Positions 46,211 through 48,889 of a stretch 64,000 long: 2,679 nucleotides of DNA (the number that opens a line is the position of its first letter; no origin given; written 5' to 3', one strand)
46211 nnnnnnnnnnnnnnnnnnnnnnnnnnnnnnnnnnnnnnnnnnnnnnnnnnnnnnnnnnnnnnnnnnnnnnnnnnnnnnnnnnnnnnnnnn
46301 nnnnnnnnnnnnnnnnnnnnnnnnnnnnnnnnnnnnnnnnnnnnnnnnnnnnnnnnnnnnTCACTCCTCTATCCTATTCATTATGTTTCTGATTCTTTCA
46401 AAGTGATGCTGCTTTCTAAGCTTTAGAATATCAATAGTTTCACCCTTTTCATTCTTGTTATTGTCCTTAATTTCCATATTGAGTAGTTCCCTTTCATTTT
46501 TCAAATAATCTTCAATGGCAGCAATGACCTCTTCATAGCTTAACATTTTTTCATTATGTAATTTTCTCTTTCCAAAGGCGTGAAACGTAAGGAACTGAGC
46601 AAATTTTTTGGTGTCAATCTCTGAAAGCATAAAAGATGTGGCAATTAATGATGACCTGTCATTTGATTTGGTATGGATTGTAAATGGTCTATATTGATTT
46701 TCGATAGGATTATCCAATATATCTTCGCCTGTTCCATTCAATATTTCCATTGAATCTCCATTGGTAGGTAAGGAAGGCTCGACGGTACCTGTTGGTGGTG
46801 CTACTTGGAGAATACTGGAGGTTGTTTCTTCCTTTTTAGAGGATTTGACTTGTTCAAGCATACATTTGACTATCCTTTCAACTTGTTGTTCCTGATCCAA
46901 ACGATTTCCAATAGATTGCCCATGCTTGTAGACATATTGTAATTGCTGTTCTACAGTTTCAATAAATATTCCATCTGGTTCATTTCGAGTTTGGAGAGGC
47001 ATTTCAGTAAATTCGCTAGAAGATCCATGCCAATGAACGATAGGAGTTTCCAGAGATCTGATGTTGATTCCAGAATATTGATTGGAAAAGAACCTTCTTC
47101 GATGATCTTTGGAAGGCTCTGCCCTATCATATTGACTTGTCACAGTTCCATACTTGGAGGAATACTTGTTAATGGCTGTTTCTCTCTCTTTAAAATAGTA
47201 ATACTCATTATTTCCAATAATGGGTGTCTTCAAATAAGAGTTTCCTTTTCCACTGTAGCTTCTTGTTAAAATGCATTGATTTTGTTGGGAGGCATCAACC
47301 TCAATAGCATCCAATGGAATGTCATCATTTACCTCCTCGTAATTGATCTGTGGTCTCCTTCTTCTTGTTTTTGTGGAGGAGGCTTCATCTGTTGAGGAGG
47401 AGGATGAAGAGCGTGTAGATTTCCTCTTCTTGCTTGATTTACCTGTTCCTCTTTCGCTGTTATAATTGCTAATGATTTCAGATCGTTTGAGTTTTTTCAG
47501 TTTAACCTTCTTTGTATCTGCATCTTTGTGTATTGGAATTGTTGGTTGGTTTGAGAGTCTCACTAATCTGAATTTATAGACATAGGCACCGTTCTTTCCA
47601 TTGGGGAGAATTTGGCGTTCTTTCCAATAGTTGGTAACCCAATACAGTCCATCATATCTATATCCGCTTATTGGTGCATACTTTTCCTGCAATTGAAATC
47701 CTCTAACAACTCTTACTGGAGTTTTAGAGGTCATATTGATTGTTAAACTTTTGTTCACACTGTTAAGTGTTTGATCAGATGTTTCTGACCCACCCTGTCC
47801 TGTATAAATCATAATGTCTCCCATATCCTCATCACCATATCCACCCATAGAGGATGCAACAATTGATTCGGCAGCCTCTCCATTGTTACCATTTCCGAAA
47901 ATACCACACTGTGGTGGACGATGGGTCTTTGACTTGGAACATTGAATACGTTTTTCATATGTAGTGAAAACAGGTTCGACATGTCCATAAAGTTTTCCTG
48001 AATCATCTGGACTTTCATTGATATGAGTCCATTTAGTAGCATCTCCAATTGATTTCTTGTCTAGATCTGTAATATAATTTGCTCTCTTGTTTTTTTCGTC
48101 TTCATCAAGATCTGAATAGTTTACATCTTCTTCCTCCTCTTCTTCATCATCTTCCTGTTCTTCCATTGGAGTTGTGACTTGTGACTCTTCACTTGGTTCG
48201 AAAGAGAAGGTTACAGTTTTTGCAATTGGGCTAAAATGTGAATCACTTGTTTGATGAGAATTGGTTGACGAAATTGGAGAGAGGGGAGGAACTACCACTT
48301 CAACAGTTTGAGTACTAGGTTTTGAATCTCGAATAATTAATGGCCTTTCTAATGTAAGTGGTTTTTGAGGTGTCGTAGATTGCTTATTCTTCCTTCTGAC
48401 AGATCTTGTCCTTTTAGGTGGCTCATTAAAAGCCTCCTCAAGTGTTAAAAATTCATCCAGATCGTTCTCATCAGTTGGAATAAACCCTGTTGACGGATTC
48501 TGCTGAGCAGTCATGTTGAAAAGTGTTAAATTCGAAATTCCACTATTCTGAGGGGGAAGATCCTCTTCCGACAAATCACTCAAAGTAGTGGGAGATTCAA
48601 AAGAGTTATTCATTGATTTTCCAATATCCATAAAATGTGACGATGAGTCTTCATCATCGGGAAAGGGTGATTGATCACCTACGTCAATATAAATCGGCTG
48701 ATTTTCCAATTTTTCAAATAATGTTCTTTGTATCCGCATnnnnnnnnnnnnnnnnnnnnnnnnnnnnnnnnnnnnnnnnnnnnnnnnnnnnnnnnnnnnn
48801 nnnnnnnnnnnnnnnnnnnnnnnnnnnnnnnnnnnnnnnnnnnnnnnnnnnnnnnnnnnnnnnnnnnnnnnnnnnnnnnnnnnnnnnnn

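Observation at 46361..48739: SRA/YDG-domain protein, implying a 5-methylcytosine (or modified-base) reading function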

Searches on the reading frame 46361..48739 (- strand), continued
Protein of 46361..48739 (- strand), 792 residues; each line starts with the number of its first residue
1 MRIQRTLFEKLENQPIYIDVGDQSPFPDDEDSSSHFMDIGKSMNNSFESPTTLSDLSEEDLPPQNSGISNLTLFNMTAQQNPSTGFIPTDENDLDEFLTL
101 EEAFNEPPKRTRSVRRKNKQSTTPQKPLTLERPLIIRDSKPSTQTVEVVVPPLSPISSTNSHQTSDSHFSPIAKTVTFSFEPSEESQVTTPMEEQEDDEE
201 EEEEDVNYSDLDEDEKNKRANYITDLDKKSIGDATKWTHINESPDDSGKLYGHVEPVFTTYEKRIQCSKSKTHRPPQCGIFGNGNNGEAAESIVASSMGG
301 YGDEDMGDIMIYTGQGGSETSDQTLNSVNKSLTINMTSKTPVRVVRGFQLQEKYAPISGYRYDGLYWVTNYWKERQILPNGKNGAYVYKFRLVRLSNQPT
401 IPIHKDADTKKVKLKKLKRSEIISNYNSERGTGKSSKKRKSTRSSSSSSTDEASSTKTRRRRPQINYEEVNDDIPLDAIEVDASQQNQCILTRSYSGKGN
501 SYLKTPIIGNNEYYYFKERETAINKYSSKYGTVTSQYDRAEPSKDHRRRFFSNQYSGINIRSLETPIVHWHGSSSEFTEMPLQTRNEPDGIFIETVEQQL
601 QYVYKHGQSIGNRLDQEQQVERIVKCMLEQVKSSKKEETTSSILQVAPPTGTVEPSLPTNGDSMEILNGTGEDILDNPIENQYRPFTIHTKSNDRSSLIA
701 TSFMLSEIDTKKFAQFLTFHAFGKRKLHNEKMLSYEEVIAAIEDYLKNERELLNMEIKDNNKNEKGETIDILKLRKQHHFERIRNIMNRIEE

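Call 56: find_homologous_proteins(query=A6, max_evalue=1e-10)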
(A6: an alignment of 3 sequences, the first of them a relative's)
Query A6 (3 sequences) (711 aa, profile of the alignment): 23 proteins with E <= 1e-10 among 7090 candidates.
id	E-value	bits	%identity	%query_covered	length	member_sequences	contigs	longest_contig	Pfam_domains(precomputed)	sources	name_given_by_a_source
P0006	0.0e+0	1221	52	77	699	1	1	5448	PF02182.24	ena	-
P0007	0.0e+0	1202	100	100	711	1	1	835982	PF02182.24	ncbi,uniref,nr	ncbi:hypothetical protein C9374_009746 [Naegleria lovaniensis]|uniref:YDG domain-containing protein 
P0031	5.3e-267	906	78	97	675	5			PF02182.24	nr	nr:unnamed protein product [Naegleria fowleri]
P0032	2.2e-137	478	58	25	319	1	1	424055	-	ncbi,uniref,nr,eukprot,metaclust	ncbi:predicted protein [Naegleria gruberi]|uniref:Predicted protein n=1 Tax=Naegleria gruberi TaxID=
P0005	8.5e-96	340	54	32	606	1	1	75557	PF02182.24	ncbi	ncbi:hypothetical protein ABK040_013990 [Willaertia magna]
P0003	1.7e-77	280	52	28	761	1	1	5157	PF02182.24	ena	-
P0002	4.6e-76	275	47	30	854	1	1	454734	PF02182.24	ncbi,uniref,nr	ncbi:hypothetical protein C9374_008967 [Naegleria lovaniensis]|uniref:YDG domain-containing protein 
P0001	5.3e-73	265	49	28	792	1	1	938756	PF02182.24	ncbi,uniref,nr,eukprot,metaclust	ncbi:predicted protein [Naegleria gruberi]|uniref:Predicted protein n=1 Tax=Naegleria gruberi TaxID=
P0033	1.4e-65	240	40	34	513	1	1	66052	PF02182.24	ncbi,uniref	ncbi:E3 ubiquitin-protein ligase [Acrasis kona]|uniref:E3 ubiquitin-protein ligase n=1 Tax=Acrasis k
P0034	3.2e-46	176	39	28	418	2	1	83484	PF02182.24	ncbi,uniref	ncbi:hypothetical protein AKO1_014979 [Acrasis kona]|uniref:YDG domain-containing protein n=1 Tax=Ac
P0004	6.4e-43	165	64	14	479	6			PF02182.24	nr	nr:unnamed protein product [Naegleria fowleri]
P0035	4.8e-34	136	46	20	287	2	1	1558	PF13391.13,PF02182.24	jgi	jgi:putative restriction endonuclease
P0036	5.6e-32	129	45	19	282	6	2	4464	PF13391.13,PF02182.24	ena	-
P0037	9.7e-32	129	44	19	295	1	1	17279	PF13391.13,PF02182.24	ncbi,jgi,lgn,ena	-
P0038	1.1e-31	128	46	18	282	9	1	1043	PF13391.13,PF02182.24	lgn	-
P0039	3.5e-31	127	43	19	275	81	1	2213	PF02182.24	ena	-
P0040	1.0e-30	125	40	22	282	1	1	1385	PF13391.13,PF02182.24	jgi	jgi:putative restriction endonuclease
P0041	9.4e-28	115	41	20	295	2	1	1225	PF13391.13,PF02182.24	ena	-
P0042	1.6e-26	111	40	22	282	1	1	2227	PF13391.13,PF02182.24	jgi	-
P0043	4.1e-26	110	44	19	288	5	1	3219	PF13391.13,PF02182.24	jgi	-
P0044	2.1e-24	104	40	21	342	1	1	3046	PF13391.13,PF02182.24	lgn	-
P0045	2.3e-23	101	38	23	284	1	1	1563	PF13391.13,PF02182.24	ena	-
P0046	5.0e-11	60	30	21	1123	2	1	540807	PF02182.24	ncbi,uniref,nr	ncbi:hypothetical protein WN55_07415 [Dufourea novaeangliae]|uniref:YDG domain-containing protein n=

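Call 67: find_encoding_contigs(protein=P0002, flank=6000, max_places=2)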
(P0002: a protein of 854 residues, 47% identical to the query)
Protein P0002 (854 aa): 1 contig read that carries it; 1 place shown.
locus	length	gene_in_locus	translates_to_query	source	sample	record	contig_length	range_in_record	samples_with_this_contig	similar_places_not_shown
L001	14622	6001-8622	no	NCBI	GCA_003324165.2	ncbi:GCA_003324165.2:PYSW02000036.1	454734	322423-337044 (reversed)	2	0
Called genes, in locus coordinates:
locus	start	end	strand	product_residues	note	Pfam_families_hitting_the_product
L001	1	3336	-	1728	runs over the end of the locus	PF23704:WHD_GTF3C1_N (weak), PF04182:B-block_TFIIIC, PF24538:DUF7599, PF24657:DUF7646 (faint), PF24101:WHD_GTF3C1 (weak), PF00249:Myb_DNA-binding (faint), PF13921:Myb_DNA-bind_6 (faint), PF20222:DUF6581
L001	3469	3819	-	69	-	PF03911:Sec61_beta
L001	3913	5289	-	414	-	-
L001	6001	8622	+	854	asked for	PF02182:SAD_SRA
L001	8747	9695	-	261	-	PF04193:PQ-loop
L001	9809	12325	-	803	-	PF00443:UCH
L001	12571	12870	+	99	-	-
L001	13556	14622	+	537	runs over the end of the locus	-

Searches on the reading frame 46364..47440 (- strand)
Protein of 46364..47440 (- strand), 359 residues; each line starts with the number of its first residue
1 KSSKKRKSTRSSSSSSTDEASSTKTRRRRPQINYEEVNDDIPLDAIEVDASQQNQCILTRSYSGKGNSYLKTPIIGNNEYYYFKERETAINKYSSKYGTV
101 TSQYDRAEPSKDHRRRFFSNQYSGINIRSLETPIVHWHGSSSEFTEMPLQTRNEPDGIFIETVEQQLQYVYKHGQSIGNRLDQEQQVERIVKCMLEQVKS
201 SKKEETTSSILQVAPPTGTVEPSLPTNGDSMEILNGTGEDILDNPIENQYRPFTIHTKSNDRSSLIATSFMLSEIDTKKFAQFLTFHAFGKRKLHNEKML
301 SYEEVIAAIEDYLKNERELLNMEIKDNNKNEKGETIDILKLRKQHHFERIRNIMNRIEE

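Call 15: search_protein_families(library=pfam, proteins=[window:46364-47440:-], max_evalue=10)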
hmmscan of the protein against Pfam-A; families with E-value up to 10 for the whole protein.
window:46364-47440:- (359 aa): 0 families

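Call 25: predict_structure(alignment_id=A2)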
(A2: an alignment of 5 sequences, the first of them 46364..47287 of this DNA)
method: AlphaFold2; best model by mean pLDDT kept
length: 308 residues; sequences in the alignment: 5
mean_pLDDT: 37.4   pTM: 0.19
mean pLDDT of the five models: 37.4, 35.7, 33.3, 33.1, 31.1
residues with pLDDT >= 90: 0; 70-90: 5; 50-70: 52; < 50: 251
segments of 3 or more residues with pLDDT < 50: 1-231, 233-249
pLDDT, mean of each block of 10 residues (from residue 1): 23 25 31 36 34 33 31 29 26 27 31 42 36 42 39 28 26 25 25 27 31 31 41 46 44 58 62 55 56 67 60
secondary structure, 60 per line:
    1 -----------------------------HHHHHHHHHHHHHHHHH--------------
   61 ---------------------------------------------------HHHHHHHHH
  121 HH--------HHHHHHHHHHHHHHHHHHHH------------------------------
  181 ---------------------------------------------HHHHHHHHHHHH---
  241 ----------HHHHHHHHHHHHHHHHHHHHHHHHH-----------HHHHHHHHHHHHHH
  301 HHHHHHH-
elements in order: H30-46 H112-122 H131-150 H226-237 H251-275 H287-307

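Call 43: search_protein_representatives(alignment_id=A2)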
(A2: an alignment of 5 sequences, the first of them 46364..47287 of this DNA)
Query: 5 sequences, 300 profile positions. Proteins with E-value up to 0.001 (for the whole library): 4; up to 1e-10: 4; up to 1e-30: 4. The best 4 are listed.
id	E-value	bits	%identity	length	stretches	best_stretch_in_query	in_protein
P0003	3.4e-134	463.3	-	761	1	1-300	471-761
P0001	2.0e-132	457.4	-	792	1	1-300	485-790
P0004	2.5e-130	450.6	-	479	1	1-300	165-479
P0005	4.6e-77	275.7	-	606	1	10-300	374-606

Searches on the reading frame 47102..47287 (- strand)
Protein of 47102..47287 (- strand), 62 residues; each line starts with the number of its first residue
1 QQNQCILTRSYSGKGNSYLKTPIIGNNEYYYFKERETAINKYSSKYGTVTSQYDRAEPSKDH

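Call 48: search_solved_structures(query=A5, max_evalue=10, show_alignments=3)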
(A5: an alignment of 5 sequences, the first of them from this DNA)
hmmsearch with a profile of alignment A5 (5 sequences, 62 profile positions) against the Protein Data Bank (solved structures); distinct sequences matched with E-value up to 10: 3.
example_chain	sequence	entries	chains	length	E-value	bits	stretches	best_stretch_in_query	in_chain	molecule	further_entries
6fhv_A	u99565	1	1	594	0.13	15.5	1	18-40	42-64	Glucoamylase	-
5it7_BB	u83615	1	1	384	1.2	12.4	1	30-55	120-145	60S ribosomal protein L3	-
6uz7_AB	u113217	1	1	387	1.2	12.4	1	30-55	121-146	60S ribosomal protein L3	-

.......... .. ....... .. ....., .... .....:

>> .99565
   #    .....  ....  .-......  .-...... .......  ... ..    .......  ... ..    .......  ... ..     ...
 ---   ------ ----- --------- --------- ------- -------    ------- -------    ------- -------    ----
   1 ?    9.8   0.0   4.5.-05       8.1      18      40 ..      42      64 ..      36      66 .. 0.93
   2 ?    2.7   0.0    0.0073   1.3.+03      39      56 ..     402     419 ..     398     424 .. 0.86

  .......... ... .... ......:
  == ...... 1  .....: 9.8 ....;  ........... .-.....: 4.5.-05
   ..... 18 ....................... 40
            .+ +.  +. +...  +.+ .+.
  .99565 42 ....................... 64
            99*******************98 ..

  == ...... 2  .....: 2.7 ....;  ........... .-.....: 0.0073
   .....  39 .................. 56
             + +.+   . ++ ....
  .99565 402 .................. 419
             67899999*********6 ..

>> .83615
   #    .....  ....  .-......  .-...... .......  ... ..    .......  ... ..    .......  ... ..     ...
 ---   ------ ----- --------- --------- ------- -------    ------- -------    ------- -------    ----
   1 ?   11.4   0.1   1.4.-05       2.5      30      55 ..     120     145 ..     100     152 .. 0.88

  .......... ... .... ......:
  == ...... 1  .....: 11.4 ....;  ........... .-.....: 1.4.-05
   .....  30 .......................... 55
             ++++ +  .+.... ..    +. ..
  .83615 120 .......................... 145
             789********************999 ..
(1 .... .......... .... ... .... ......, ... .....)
